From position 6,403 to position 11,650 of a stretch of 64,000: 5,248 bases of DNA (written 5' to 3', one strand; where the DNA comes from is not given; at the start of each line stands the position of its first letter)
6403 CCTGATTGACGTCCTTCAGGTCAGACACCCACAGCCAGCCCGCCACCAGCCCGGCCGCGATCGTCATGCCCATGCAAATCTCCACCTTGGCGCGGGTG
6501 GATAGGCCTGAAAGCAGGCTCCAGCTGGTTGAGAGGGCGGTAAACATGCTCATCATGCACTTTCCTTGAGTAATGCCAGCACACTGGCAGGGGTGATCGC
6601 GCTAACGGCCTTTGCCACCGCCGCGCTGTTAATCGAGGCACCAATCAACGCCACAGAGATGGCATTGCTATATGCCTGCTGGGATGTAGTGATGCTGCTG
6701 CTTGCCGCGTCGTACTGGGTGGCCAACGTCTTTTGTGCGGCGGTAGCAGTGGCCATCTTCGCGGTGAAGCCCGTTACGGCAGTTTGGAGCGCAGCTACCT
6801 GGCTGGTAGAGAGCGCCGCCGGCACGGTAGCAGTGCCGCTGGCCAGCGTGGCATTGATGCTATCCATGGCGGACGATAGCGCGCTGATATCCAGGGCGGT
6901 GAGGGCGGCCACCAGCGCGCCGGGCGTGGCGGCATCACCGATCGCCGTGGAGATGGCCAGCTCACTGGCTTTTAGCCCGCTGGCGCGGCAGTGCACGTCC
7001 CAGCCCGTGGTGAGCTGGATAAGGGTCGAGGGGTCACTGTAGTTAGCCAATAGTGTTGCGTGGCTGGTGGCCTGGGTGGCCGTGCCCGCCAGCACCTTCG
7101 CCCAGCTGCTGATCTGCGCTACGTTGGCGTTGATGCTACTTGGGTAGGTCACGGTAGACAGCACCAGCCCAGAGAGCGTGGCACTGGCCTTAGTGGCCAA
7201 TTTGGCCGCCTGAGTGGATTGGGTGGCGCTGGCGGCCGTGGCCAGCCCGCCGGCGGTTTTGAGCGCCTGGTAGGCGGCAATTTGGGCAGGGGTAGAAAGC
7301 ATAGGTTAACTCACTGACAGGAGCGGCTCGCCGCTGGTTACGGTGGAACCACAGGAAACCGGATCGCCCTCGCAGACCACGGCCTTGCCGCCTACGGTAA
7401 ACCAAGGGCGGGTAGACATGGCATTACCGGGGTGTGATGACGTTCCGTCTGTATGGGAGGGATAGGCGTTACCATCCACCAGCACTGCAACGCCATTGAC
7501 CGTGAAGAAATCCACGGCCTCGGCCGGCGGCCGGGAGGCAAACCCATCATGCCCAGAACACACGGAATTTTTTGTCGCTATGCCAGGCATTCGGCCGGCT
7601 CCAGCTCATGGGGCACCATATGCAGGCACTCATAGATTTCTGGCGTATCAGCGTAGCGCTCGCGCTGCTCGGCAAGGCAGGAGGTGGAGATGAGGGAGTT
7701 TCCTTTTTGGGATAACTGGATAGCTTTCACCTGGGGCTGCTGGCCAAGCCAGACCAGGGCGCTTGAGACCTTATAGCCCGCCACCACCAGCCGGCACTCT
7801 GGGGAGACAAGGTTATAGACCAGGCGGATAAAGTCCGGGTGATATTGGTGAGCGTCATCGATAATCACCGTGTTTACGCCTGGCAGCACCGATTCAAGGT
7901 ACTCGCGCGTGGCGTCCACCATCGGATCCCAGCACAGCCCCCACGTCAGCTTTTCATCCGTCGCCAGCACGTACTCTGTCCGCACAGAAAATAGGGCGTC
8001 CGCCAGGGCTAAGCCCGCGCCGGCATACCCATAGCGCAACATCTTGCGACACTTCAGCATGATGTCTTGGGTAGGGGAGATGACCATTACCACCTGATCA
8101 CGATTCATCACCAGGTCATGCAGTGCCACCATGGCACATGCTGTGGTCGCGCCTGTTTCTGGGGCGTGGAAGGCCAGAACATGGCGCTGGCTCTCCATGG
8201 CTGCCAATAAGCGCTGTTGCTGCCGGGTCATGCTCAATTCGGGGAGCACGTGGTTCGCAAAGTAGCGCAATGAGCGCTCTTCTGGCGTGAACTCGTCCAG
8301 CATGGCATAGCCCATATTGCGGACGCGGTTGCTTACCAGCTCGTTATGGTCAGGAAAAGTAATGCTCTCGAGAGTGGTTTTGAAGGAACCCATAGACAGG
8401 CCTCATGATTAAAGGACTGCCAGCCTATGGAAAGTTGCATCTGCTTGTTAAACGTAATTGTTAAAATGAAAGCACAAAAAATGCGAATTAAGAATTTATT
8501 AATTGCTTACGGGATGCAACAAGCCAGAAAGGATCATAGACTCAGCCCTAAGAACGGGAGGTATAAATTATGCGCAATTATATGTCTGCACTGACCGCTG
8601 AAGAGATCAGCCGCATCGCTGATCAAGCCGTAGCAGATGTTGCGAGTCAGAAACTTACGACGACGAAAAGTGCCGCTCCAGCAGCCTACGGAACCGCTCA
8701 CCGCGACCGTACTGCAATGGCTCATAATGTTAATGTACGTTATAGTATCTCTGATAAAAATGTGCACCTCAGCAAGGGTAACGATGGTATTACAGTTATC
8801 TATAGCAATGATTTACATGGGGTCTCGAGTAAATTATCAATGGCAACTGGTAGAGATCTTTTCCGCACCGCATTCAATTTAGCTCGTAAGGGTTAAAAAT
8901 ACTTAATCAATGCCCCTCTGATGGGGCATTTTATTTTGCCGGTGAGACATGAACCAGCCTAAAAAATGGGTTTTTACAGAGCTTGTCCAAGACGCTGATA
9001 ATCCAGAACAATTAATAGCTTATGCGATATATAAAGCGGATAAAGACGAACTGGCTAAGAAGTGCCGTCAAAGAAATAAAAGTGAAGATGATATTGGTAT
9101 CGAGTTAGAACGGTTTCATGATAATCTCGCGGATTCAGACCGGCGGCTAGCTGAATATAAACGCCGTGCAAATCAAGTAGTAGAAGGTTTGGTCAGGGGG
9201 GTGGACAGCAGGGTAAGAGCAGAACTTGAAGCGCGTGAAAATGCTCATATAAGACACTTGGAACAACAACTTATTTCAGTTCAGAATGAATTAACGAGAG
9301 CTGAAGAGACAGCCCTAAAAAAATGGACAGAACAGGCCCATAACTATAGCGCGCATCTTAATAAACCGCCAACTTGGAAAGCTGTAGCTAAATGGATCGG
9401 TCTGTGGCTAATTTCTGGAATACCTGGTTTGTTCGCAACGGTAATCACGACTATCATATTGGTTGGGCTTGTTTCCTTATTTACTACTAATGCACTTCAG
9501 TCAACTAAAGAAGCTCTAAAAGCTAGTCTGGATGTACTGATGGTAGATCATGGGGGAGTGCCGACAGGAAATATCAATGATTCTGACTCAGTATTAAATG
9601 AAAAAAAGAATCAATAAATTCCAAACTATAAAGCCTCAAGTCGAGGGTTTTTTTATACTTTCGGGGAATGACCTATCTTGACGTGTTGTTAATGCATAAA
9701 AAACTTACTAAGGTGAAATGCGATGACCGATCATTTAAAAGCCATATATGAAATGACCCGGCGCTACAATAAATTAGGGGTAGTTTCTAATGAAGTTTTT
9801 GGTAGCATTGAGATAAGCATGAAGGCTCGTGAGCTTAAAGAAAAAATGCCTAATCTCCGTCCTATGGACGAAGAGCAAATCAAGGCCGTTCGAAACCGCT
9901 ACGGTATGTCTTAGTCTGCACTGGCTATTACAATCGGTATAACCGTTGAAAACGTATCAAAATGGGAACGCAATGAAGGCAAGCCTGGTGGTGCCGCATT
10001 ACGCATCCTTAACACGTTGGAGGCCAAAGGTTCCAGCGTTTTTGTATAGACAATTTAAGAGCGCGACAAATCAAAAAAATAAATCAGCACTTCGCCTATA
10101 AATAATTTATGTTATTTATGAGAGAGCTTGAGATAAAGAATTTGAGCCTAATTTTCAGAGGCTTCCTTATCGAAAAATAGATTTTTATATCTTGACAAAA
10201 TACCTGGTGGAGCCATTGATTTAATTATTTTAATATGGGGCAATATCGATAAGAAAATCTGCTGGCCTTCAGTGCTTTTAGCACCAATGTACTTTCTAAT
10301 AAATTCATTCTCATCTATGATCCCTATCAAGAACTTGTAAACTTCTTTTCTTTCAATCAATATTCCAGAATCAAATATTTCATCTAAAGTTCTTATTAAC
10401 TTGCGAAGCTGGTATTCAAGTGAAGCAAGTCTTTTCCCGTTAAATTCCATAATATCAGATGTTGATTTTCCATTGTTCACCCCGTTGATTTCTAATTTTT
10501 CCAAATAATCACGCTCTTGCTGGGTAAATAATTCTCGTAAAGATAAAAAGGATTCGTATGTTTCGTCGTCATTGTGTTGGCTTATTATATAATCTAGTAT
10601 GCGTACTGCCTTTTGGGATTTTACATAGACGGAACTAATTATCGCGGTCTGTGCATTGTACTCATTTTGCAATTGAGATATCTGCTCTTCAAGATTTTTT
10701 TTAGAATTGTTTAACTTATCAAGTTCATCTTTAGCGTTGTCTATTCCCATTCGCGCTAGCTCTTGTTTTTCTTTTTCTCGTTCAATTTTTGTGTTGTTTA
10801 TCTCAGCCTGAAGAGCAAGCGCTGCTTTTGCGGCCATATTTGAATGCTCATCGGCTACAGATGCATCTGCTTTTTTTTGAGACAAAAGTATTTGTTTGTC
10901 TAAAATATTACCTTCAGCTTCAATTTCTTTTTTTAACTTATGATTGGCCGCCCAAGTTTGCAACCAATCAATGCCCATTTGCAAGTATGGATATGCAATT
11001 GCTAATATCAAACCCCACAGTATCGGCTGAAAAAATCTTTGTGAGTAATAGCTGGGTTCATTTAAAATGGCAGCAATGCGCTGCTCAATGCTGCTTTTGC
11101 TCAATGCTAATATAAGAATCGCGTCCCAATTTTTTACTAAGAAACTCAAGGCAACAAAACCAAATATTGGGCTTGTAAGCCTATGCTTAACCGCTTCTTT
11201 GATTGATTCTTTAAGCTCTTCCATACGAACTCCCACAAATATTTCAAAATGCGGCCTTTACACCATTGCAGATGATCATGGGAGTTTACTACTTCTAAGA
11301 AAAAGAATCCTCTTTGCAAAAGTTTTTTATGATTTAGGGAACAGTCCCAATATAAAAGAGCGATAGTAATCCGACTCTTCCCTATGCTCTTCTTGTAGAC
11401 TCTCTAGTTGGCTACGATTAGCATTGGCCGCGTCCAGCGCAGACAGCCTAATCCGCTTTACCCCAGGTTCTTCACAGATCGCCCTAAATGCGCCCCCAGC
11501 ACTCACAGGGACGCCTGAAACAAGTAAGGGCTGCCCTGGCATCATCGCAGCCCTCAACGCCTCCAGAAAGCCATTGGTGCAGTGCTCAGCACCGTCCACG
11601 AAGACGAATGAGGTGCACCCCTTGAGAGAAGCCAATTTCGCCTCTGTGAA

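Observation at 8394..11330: Low-GC island with two membrane-anchored coiled-coil proteins and an amber-interrupted HTH gene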

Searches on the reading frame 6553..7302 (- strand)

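Call 7: search_protein_families(library=pfam, proteins=[window:6553-7302:-], max_evalue=1)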
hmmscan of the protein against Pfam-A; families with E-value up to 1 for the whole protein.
window:6553-7302:- (249 aa): 1 family
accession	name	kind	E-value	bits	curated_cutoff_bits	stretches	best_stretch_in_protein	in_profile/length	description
PF05546.16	She9_MDM33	-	0.16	12.2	22.2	1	142-210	5-73/198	She9 / Mdm33 family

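Call 8: search_protein_families(library=phrogs, proteins=[window:6553-7302:-], max_evalue=0.1)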
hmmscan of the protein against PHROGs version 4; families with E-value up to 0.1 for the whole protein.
window:6553-7302:- (249 aa): 2 families
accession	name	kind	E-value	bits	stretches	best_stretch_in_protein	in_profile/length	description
phrog_1559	-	unknown function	2e-54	185.9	1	1-247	1-260/263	-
phrog_36566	-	unknown function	5.2e-22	79.4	1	94-247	2-167/170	-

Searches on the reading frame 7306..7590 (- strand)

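Call 7: search_protein_families(library=pfam, proteins=[window:7306-7590:-], max_evalue=1)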
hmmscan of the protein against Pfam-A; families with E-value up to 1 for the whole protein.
window:7306-7590:- (94 aa): 1 family
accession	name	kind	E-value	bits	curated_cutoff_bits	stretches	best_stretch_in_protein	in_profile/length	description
PF05488.18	PAAR_motif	-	5.5e-05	23.8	27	1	32-85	21-69/70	PAAR motif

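Call 8: search_protein_families(library=phrogs, proteins=[window:7306-7590:-], max_evalue=0.1)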
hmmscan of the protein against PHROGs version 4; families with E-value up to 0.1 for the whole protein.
window:7306-7590:- (94 aa): 2 families
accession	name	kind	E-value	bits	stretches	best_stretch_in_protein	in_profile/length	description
phrog_281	-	moron, auxiliary metabolic gene and host takeover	7.7e-25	88.5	1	1-91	14-117/169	PAAR motif of membran proteins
phrog_5348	-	unknown function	0.0016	19.3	1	50-81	11-42/181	-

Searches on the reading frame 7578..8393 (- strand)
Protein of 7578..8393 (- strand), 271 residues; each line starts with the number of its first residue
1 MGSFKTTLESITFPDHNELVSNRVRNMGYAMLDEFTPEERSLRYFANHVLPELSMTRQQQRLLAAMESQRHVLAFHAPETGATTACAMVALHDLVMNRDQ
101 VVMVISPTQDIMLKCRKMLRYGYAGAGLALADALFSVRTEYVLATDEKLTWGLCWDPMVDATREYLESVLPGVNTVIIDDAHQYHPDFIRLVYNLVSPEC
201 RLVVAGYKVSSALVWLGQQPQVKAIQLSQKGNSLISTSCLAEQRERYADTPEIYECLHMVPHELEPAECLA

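Call 7: search_protein_families(library=pfam, proteins=[window:7578-8393:-], max_evalue=1)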
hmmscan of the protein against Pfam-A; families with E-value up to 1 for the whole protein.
window:7578-8393:- (271 aa): 1 family
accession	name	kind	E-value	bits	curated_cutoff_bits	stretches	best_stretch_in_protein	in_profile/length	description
PF00270.35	DEAD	-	0.00077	19.7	26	1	56-193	1-139/167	DEAD/DEAH box helicase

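Call 8: search_protein_families(library=phrogs, proteins=[window:7578-8393:-], max_evalue=0.1)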
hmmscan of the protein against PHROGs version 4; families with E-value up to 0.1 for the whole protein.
window:7578-8393:- (271 aa): 1 family
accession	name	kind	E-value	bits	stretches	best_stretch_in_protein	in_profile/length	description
phrog_5989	-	head and packaging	0.011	15.9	1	58-111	145-198/347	terminase large subunit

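Call 9: search_protein_families(library=padloc, proteins=[window:7578-8393:-], max_evalue=1)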
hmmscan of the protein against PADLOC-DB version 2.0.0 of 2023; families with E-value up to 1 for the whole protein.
window:7578-8393:- (271 aa): 1 family
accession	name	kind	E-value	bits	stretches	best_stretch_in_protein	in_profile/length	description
PDLC03002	Helicase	-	0.0017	14.7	1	171-205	329-363/707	-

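Call 21: search_protein_families(library=ncbifam, proteins=[window:7578-8393:-], max_evalue=0.1)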
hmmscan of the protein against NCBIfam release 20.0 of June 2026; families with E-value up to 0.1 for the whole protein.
window:7578-8393:- (271 aa): 1 family
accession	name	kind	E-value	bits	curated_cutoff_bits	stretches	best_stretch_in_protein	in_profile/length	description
NF003296.0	PRK04296.1-1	equivalog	0.073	13.1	183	0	159-208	68-117/195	thymidine kinase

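Call 54: find_related_loci(query=window:7578-8393:-, collection=genome_contigs, flank=8000)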
Query window:7578-8393:- (271 aa) in genome_contigs; peptide patterns used: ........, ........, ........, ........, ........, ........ (x = any residue, [..] = any of these).
37 stretches matched a pattern, but none encodes a relative of the query by tblastn (E <= 1e-3).

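Call 55: find_related_loci(query=window:7578-8393:-, collection=viral_contigs, flank=8000)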
Query window:7578-8393:- (271 aa) in viral_contigs; peptide patterns used: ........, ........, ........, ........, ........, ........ (x = any residue, [..] = any of these).
2 stretches matched a pattern, but none encodes a relative of the query by tblastn (E <= 1e-3).

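Call 56: search_dna_similar(query=window:7578-8393:-, collection=plasmids, mode=protein, max_rows=30, max_evalue=0.00001)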
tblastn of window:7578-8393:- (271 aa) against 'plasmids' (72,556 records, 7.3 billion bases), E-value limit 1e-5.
Records with a match: 1; places in all: 1; records where one place covers at least 80% of the query: 1.
Best place of each record, by identity: <60% 1.
By first word of the organism name: Pantoea 1.
By predicted mobility (MOB-suite, as given by PLSDB): non-mobilizable 1.
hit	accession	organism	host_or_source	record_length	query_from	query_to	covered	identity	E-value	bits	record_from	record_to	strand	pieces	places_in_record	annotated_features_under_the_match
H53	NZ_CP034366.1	Pantoea sp. CCBC3-3-1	Cotinus coggygria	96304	10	271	97%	32.4%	7e-34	136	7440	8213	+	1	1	hypothetical protein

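Call 57: search_dna_similar(query=window:7578-8393:-, collection=phages, mode=protein, max_rows=30, max_evalue=0.00001)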
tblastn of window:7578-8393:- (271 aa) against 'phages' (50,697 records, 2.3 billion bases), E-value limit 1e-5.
No match.

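Call 58: get_annotated_region(hit=H53, flank=9000)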
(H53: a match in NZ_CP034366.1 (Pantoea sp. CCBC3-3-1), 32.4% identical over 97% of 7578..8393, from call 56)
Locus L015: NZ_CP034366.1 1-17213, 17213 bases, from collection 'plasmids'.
description: Pantoea sp. CCBC3-3-1 plasmid unnamed3, complete sequence
organism: Pantoea sp. CCBC3-3-1 (NCBI taxid 2490851)
taxonomy: Bacteria; Pseudomonadota; Gammaproteobacteria; Enterobacterales; Erwiniaceae; Pantoea; Pantoea sp. CCBC3-3-1
host: -; source: Cotinus coggygria; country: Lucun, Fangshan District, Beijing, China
typing (MOB-suite, as given by PLSDB): non-mobilizable; replicon rep_cluster_2159
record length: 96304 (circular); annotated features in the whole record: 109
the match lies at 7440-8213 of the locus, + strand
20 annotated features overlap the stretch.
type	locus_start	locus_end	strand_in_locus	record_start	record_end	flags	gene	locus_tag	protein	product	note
CDS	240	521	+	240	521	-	-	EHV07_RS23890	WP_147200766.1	hypothetical protein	-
CDS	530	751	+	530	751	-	-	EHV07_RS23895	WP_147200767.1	hypothetical protein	-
CDS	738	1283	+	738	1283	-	-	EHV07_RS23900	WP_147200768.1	hypothetical protein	-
CDS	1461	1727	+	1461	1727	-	-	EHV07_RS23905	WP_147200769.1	hypothetical protein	-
CDS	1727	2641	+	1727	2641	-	-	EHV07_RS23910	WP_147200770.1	recombination-associated protein RdgC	-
CDS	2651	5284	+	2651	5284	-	-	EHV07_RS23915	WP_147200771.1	Dam family site-specific DNA-(adenine-N6)-methyltransferase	GO:0006306 - DNA methylation [Evidence IEA]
CDS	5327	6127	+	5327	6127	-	-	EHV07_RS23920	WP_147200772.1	hypothetical protein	-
CDS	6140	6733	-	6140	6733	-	-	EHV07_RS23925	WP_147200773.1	hypothetical protein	-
CDS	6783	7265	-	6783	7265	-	-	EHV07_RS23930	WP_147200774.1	hypothetical protein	-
CDS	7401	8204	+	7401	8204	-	-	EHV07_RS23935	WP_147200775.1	hypothetical protein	-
CDS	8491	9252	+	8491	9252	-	-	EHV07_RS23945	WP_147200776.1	hypothetical protein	-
CDS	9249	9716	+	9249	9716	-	-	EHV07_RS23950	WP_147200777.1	hypothetical protein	-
CDS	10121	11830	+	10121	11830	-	-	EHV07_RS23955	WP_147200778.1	hypothetical protein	-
CDS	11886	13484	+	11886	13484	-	-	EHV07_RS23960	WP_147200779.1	hypothetical protein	-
CDS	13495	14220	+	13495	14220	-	-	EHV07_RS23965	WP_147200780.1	hypothetical protein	-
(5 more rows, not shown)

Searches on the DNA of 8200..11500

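Call 92: search_rna_families(source=window, start=8200, end=11500, threshold=evalue, max_evalue=1)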
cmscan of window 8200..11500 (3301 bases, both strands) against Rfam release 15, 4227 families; matches with E-value up to 1: 1.
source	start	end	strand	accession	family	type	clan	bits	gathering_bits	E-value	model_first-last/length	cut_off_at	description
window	10251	10363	-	RF00619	U6atac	Gene; snRNA; splicing;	CL00009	17.4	33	0.29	1-126/126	no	U6atac minor spliceosomal RNA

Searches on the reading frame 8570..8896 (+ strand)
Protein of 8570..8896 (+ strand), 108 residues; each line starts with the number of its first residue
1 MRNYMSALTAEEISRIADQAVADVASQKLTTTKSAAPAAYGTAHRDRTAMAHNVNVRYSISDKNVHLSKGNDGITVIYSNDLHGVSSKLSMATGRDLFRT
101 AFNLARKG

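Call 7: search_protein_families(library=pfam, proteins=[window:8570-8896:+], max_evalue=1)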
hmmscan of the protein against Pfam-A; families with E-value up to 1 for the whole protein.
window:8570-8896:+ (108 aa): 0 families

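Call 8: search_protein_families(library=phrogs, proteins=[window:8570-8896:+], max_evalue=0.1)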
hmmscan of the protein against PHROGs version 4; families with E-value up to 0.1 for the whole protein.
window:8570-8896:+ (108 aa): 2 families
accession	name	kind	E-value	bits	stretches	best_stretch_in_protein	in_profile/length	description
phrog_34496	-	unknown function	7.2e-07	30.4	1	4-107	36-137/141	-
phrog_17348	-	unknown function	0.0015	19.8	1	5-35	50-80/164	-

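Call 9: search_protein_families(library=padloc, proteins=[window:8570-8896:+], max_evalue=1)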
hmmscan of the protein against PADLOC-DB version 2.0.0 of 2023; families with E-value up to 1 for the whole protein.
window:8570-8896:+ (108 aa): 0 families

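Call 21: search_protein_families(library=ncbifam, proteins=[window:8570-8896:+], max_evalue=0.1)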
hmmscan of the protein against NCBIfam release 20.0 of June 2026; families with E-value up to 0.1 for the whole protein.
window:8570-8896:+ (108 aa): 0 families
